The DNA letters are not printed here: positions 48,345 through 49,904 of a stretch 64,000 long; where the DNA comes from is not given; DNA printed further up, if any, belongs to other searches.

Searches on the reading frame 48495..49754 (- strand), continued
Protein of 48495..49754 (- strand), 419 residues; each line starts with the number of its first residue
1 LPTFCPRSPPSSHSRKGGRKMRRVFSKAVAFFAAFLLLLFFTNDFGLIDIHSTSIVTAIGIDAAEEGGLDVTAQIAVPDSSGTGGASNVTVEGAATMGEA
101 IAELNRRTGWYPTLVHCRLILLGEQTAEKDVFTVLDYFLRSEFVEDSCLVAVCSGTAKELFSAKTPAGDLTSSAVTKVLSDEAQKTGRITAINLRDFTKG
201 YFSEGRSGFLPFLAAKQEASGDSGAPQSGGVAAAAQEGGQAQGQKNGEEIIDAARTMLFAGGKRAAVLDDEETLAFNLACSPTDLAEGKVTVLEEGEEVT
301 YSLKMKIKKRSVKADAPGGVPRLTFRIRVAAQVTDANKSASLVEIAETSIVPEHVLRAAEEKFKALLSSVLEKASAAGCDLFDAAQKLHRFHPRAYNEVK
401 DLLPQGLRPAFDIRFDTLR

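Call 41: find_encoding_contigs(protein=P0114, flank=3000, max_places=1)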
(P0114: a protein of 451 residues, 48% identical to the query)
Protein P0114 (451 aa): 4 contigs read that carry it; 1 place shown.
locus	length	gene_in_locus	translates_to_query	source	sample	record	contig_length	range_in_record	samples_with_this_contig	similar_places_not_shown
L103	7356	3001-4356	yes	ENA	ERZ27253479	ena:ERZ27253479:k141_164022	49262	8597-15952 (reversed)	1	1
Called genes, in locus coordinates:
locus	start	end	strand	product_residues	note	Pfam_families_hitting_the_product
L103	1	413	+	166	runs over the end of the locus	-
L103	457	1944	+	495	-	PF03323:GerA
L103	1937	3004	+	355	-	PF03845:Spore_permease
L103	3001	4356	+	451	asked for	PF25198:Spore_GerAC_N, PF05504:Spore_GerAC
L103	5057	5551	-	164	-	PF13302:Acetyltransf_3, PF00583:Acetyltransf_1, PF13673:Acetyltransf_10, PF13508:Acetyltransf_7, PF08445:FR47 (weak)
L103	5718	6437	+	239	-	PF05239:PRC (faint)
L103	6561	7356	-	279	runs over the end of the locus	-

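Call 85: find_encoding_contigs(protein=P0001, flank=3500, max_places=10)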
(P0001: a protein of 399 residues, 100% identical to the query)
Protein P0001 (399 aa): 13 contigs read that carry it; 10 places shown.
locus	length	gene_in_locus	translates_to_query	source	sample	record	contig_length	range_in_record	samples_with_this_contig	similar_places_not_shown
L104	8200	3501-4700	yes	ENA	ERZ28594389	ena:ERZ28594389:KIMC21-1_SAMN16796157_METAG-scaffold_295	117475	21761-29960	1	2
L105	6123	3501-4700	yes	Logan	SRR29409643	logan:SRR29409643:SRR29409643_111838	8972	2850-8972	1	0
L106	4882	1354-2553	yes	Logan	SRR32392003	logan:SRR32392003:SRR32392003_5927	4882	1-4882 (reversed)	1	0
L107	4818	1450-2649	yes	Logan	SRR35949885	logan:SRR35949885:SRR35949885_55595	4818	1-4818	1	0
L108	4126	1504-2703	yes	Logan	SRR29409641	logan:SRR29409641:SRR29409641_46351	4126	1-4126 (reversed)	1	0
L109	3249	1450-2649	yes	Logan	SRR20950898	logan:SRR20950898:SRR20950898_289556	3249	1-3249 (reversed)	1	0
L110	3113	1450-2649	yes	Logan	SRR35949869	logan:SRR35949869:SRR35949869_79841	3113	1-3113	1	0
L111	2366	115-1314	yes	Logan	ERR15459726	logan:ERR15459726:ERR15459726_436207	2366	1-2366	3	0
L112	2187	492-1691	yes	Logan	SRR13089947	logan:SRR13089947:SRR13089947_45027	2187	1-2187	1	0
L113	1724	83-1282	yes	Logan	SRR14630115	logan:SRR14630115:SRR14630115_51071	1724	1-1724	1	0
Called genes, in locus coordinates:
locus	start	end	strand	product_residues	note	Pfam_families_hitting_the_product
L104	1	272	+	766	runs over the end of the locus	PF07228:SpoIIE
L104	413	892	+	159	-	-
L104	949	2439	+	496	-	PF03323:GerA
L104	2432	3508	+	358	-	PF03845:Spore_permease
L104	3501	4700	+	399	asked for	PF25198:Spore_GerAC_N, PF05504:Spore_GerAC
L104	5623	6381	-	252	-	-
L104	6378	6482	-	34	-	-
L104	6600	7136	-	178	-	PF01558:POR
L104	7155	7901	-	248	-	PF02775:TPP_enzyme_C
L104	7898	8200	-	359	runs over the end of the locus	PF01855:POR_N, PF02780:Transketolase_C (faint), PF17147:PFOR_II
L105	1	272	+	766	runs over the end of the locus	PF07228:SpoIIE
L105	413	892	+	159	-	-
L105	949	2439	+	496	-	PF03323:GerA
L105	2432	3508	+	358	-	PF03845:Spore_permease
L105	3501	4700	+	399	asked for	PF25198:Spore_GerAC_N, PF05504:Spore_GerAC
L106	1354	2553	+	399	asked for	PF25198:Spore_GerAC_N, PF05504:Spore_GerAC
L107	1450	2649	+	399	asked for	PF25198:Spore_GerAC_N, PF05504:Spore_GerAC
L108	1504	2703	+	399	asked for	PF25198:Spore_GerAC_N, PF05504:Spore_GerAC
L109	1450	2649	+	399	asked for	PF25198:Spore_GerAC_N, PF05504:Spore_GerAC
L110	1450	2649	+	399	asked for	PF25198:Spore_GerAC_N, PF05504:Spore_GerAC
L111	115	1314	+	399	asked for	PF25198:Spore_GerAC_N, PF05504:Spore_GerAC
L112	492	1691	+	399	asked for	PF25198:Spore_GerAC_N, PF05504:Spore_GerAC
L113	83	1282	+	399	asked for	PF25198:Spore_GerAC_N, PF05504:Spore_GerAC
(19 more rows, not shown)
